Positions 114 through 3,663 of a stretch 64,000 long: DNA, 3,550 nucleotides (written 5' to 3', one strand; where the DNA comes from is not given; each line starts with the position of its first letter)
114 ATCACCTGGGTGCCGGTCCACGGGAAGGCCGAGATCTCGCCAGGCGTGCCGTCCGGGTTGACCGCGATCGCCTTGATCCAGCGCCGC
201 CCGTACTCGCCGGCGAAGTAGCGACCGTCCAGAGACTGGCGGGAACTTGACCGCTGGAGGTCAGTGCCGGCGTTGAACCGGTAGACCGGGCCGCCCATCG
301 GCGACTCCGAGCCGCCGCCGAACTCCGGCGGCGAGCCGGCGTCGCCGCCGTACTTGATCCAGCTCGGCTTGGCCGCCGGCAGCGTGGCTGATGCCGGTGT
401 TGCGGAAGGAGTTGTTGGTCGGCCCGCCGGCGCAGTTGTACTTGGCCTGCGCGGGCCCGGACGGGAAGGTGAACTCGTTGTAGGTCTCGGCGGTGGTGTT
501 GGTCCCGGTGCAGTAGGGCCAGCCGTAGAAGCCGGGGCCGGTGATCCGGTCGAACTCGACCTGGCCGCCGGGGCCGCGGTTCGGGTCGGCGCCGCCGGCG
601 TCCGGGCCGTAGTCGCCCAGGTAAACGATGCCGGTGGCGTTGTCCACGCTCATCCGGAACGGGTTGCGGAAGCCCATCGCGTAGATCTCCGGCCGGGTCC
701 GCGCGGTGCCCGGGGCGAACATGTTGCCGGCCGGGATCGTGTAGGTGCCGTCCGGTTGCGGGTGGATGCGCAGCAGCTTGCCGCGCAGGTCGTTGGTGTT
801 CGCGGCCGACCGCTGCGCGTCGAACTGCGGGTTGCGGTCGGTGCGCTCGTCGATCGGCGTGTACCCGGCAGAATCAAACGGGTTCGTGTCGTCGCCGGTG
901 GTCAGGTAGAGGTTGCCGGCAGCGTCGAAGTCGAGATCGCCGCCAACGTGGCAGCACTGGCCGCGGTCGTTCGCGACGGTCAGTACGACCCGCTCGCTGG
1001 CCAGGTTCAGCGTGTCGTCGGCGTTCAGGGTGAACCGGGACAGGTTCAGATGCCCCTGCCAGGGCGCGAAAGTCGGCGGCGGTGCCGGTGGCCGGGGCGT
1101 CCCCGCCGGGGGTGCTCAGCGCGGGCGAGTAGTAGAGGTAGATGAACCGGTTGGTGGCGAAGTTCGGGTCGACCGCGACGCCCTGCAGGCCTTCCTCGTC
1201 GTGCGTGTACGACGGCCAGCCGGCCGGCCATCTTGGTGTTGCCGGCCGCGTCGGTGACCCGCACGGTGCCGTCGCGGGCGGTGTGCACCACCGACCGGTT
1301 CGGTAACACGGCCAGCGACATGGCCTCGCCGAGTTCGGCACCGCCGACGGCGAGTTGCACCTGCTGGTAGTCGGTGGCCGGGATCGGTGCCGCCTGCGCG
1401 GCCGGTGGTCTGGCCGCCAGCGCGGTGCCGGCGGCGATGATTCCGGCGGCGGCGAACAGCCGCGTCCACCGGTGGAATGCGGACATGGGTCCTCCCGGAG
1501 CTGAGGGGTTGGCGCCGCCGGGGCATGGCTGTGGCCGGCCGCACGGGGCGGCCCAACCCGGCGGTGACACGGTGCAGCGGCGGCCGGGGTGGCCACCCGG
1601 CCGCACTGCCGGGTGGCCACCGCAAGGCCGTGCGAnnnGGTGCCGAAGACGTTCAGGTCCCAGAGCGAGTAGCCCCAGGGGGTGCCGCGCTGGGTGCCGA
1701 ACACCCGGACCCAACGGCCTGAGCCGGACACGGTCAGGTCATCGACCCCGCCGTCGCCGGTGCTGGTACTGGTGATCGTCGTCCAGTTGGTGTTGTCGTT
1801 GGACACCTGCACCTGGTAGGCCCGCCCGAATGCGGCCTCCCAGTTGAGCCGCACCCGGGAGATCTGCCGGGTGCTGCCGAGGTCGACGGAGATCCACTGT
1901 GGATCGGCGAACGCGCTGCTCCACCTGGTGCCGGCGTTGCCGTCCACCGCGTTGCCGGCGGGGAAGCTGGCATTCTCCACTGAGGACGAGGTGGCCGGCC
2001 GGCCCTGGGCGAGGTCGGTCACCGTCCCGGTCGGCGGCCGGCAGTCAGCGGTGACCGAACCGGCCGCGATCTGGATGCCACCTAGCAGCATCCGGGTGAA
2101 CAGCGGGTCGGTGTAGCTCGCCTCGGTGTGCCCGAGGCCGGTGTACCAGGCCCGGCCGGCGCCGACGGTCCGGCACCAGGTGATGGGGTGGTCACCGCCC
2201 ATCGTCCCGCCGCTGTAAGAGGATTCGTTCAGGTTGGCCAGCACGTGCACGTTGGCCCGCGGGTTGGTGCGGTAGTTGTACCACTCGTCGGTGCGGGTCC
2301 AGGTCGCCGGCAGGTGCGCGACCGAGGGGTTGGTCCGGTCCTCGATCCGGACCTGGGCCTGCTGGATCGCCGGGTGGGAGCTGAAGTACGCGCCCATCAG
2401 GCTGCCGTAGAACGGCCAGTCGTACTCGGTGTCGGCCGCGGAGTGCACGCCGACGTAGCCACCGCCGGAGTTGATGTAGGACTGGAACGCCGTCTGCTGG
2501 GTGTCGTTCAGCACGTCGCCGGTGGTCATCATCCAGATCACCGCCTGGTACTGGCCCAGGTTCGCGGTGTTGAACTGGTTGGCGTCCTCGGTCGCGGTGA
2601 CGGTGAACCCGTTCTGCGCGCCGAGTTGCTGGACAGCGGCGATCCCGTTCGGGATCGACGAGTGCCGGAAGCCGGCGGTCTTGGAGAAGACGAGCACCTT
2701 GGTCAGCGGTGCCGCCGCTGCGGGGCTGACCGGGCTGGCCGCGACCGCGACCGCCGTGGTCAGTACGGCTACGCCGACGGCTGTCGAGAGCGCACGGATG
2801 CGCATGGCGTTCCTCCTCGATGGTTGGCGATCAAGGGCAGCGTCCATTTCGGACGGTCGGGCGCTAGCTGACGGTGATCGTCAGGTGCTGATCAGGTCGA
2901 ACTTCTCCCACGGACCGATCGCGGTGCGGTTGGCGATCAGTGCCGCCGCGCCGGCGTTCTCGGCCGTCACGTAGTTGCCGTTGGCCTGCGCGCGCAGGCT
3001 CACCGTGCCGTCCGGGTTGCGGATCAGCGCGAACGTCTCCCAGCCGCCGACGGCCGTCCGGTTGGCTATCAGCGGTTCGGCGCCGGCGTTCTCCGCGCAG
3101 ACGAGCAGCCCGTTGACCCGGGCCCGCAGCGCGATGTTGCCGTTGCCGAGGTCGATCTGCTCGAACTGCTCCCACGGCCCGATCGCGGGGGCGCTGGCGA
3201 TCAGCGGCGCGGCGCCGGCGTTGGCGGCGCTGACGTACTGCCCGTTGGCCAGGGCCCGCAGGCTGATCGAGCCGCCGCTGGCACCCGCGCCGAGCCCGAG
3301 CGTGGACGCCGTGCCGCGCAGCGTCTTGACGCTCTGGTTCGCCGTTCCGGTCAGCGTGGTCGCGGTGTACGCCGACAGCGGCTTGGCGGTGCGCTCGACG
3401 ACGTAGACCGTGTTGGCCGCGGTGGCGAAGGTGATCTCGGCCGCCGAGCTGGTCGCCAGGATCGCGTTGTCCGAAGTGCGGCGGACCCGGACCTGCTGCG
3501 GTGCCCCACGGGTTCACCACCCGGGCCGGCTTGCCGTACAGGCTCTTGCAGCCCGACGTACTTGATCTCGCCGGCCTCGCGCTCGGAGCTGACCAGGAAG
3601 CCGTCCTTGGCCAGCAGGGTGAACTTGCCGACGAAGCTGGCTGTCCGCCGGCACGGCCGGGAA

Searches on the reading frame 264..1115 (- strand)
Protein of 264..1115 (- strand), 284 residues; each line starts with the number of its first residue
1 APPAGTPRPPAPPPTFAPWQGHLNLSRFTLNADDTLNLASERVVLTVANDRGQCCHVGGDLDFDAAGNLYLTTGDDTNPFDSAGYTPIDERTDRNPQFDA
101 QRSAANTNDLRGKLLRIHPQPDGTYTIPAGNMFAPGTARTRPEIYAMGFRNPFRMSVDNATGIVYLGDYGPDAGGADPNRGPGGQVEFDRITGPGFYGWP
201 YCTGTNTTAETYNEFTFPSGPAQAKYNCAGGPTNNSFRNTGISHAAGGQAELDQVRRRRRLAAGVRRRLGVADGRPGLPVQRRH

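Call 65: search_protein_families(library=pfam, proteins=[window:264-1115:-], max_evalue=0.001)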
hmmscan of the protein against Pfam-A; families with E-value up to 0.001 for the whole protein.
window:264-1115:- (284 aa): 1 family
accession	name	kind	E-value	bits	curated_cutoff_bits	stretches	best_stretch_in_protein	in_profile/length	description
PF07995.17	GSDH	-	3.4e-17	63.2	25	1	24-215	83-236/332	Glucose / Sorbosone dehydrogenase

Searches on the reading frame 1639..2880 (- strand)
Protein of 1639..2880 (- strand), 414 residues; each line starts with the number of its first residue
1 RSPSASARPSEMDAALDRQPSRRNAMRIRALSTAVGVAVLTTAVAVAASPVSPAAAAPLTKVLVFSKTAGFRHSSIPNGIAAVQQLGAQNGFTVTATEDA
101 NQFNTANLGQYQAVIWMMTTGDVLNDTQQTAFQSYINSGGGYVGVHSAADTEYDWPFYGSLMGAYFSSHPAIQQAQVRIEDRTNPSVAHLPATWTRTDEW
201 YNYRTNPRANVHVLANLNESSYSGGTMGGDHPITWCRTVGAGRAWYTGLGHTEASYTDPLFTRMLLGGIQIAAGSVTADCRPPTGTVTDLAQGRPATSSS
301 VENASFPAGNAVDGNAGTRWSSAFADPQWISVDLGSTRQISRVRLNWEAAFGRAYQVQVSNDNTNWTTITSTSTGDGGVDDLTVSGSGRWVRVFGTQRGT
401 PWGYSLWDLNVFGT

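Call 65: search_protein_families(library=pfam, proteins=[window:1639-2880:-], max_evalue=0.001)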
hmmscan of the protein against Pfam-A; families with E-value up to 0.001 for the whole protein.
window:1639-2880:- (414 aa): 4 families
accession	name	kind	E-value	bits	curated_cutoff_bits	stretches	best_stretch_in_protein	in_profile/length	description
PF06283.17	ThuA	-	7.3e-83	278.4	33.4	1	61-270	1-207/209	Trehalose utilisation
PF00754.31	F5_F8_type_C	-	8.9e-24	84.5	28.2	1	296-407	2-124/127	F5/8 type C domain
PF22633.2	F5_F8_type_C_2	-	4.3e-23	82.2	27.8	1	310-393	1-91/91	NedA-like, galactose-binding domain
PF14258.12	DUF4350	-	0.00074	20.3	30.4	0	73-224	2-118/181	Domain of unknown function (DUF4350)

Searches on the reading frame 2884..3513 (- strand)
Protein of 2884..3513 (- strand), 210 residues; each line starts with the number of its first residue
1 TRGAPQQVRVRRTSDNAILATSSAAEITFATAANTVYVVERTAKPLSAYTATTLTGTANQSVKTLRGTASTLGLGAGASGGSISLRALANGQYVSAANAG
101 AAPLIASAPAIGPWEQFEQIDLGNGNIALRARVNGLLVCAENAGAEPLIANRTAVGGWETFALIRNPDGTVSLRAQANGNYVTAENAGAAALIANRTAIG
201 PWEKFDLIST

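Call 65: search_protein_families(library=pfam, proteins=[window:2884-3513:-], max_evalue=0.001)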
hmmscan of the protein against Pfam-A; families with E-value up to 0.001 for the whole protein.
window:2884-3513:- (210 aa): 3 families
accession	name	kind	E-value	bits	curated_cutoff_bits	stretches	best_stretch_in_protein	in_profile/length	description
PF25490.1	DUF7910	-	1.4e-11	45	35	1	80-170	7-97/140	Domain of unknown function (DUF7910)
PF06229.18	FRG1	-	1.2e-06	28.9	27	0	89-152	45-102/189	FRG1-like domain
PF14200.12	RicinB_lectin_2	-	2.5e-05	25.3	25.6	0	79-158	11-89/89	Ricin-type beta-trefoil lectin domain-like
